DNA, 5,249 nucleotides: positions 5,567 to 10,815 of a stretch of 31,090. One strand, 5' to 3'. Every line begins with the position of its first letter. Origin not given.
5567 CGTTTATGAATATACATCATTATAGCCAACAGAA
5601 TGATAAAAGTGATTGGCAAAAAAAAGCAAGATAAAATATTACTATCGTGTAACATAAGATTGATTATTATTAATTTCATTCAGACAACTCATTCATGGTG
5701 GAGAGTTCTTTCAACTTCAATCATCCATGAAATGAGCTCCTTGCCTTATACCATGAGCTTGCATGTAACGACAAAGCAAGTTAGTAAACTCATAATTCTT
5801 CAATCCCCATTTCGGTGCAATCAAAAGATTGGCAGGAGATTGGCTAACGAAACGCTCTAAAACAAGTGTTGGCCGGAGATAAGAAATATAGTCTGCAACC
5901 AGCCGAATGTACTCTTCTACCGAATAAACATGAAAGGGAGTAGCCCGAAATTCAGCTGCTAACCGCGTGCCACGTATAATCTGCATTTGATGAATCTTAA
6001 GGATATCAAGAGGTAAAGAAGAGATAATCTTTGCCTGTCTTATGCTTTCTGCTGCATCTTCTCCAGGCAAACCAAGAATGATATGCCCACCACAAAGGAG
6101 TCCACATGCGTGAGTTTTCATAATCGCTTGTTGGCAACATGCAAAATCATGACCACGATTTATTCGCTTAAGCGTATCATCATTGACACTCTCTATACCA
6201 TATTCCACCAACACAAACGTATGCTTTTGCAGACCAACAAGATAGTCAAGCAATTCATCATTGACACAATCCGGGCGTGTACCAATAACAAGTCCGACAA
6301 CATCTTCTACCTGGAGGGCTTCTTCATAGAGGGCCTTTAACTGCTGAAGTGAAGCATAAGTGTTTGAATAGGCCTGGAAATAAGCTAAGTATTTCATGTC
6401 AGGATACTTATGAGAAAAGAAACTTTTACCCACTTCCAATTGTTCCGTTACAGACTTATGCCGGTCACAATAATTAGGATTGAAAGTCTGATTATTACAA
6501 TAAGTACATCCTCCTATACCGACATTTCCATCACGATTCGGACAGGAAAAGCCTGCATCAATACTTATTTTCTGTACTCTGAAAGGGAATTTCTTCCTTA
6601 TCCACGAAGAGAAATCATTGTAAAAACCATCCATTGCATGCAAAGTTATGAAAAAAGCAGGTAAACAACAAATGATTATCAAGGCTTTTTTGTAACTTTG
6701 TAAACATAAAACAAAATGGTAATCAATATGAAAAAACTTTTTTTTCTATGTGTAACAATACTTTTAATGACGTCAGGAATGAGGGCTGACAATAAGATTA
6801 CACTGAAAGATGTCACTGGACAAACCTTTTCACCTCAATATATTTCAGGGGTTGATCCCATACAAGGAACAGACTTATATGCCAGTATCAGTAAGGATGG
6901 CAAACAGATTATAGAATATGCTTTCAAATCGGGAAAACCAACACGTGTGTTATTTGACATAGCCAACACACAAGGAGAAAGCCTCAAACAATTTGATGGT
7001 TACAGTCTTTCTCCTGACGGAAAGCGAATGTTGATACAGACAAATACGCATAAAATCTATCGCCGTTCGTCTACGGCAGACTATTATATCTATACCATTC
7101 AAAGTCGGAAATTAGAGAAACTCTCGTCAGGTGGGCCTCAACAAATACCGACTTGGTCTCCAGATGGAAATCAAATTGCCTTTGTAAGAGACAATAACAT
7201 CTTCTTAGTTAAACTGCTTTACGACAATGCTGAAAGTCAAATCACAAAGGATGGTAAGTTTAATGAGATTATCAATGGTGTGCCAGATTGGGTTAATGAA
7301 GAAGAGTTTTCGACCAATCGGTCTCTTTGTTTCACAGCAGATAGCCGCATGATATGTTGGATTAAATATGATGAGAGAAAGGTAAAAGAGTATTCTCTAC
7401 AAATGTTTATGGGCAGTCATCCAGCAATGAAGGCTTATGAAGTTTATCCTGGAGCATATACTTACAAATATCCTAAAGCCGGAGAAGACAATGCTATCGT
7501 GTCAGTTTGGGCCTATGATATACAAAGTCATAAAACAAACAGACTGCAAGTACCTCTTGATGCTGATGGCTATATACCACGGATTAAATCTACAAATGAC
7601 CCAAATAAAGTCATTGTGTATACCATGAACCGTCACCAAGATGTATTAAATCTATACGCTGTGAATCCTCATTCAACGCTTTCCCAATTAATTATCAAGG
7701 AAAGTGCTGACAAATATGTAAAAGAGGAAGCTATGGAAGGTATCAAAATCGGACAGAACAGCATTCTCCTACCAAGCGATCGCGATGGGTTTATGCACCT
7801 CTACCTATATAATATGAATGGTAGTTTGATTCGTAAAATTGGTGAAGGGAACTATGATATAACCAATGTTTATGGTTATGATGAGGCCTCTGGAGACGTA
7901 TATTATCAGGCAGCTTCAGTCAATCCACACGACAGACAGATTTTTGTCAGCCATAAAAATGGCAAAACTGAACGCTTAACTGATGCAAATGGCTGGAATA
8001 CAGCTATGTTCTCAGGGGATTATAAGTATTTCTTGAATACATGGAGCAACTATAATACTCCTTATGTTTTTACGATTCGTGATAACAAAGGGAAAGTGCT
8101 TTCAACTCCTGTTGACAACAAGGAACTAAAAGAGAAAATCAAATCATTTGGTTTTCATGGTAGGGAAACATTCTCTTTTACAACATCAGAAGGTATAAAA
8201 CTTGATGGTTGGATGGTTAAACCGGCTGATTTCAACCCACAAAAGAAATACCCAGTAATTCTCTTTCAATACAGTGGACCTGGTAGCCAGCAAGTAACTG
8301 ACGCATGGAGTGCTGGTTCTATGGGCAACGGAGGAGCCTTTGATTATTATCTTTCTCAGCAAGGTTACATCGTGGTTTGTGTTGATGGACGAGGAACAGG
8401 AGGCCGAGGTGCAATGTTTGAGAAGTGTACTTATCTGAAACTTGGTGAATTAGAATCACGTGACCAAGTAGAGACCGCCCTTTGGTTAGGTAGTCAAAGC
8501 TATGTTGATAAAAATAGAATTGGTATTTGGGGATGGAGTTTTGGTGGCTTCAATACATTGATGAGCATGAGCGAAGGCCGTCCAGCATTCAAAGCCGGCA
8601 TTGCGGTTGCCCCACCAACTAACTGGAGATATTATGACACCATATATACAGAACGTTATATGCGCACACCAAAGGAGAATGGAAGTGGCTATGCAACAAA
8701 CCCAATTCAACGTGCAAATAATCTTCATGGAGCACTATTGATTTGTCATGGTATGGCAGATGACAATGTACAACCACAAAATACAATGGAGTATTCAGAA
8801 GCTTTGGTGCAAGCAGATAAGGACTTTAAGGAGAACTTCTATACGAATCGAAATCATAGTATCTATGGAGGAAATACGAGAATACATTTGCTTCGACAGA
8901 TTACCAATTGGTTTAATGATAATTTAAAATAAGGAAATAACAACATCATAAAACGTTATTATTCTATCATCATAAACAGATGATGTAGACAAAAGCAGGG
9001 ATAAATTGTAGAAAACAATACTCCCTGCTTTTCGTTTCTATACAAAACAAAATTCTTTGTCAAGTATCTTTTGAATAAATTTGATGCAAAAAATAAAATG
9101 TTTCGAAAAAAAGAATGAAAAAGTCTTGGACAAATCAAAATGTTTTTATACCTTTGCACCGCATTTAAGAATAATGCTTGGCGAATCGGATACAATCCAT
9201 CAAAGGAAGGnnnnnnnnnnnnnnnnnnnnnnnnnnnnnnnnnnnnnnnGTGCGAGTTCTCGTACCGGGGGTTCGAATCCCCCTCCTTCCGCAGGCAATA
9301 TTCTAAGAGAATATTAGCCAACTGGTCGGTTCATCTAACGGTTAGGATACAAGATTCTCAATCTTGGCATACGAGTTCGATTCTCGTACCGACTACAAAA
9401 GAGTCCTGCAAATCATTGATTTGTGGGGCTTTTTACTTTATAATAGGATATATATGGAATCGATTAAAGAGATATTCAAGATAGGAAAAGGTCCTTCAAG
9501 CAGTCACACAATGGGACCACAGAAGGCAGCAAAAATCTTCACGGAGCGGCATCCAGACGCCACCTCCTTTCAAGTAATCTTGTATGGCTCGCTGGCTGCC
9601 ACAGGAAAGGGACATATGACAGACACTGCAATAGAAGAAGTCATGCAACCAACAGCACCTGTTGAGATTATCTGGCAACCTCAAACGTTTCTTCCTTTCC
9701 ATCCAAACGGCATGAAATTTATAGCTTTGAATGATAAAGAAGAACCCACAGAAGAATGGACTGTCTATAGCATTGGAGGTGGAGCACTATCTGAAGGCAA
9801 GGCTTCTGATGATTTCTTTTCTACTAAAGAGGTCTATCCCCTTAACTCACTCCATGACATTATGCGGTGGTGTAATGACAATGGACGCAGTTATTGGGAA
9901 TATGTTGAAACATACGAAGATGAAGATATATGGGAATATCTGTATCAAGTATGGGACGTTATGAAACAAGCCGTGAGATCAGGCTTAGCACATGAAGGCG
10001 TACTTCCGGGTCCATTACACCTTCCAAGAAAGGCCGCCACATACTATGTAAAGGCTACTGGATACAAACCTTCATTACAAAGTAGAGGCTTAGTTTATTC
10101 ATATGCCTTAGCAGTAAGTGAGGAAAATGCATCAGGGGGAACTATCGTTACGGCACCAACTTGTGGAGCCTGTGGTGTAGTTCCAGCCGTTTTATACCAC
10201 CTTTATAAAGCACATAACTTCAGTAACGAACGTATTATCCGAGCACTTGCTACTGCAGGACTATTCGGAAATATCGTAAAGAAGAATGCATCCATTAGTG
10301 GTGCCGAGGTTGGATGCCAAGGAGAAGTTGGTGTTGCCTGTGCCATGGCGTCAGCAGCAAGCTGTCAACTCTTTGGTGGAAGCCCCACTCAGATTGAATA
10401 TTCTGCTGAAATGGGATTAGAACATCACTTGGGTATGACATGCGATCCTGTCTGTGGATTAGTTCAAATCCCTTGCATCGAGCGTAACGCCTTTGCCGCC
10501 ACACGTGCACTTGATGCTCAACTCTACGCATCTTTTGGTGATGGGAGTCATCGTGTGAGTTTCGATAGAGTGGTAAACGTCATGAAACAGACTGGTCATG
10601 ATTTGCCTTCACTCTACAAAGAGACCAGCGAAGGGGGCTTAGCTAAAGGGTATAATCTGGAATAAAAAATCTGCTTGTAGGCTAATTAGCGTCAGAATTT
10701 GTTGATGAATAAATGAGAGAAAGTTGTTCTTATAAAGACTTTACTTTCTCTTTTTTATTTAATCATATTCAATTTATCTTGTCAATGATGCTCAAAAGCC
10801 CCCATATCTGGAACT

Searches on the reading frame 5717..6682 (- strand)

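Call 74: search_protein_families(library=pfam, proteins=[window:5717-6682:-], max_evalue=0.00001)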
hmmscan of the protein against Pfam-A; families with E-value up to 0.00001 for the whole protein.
window:5717-6682:- (321 aa): 2 families
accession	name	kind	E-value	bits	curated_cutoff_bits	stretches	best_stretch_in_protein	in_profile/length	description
PF16199.10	Radical_SAM_C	-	1e-24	86.9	31.9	1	226-308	2-84/85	Radical_SAM C-terminal domain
PF04055.27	Radical_SAM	-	6.1e-12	46.5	29.5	1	58-211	10-157/166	Radical SAM superfamily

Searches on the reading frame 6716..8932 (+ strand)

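Call 74: search_protein_families(library=pfam, proteins=[window:6716-8932:+], max_evalue=0.00001)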
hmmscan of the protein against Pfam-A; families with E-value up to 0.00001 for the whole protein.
window:6716-8932:+ (738 aa): 4 families
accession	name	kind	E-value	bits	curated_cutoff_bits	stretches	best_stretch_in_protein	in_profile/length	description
PF00930.27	DPPIV_N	-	6.8e-87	291.9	22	1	99-450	1-354/354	Dipeptidyl peptidase IV (DPP IV) N-terminal region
PF00326.27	Peptidase_S9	-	3.4e-52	177.5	22.6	1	544-738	8-211/213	Prolyl oligopeptidase family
PF02129.25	Peptidase_S15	-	7.6e-17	62.3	23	1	493-649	2-143/262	X-Pro dipeptidyl-peptidase (S15 family)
PF07676.18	PD40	-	1.1e-08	35.2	20.9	0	145-159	14-28/38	WD40-like Beta Propeller Repeat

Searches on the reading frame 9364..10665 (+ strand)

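Call 74: search_protein_families(library=pfam, proteins=[window:9364-10665:+], max_evalue=0.00001)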
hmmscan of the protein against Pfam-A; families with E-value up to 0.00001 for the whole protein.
window:9364-10665:+ (433 aa): 2 families
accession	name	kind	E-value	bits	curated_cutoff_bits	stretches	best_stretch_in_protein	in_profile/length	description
PF03313.21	SDH_alpha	-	5.6e-79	265.9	26.4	1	179-427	22-260/260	Serine dehydratase alpha chain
PF03315.21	SDH_beta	-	1.7e-29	103.6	26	2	33-90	1-64/155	Serine dehydratase beta chain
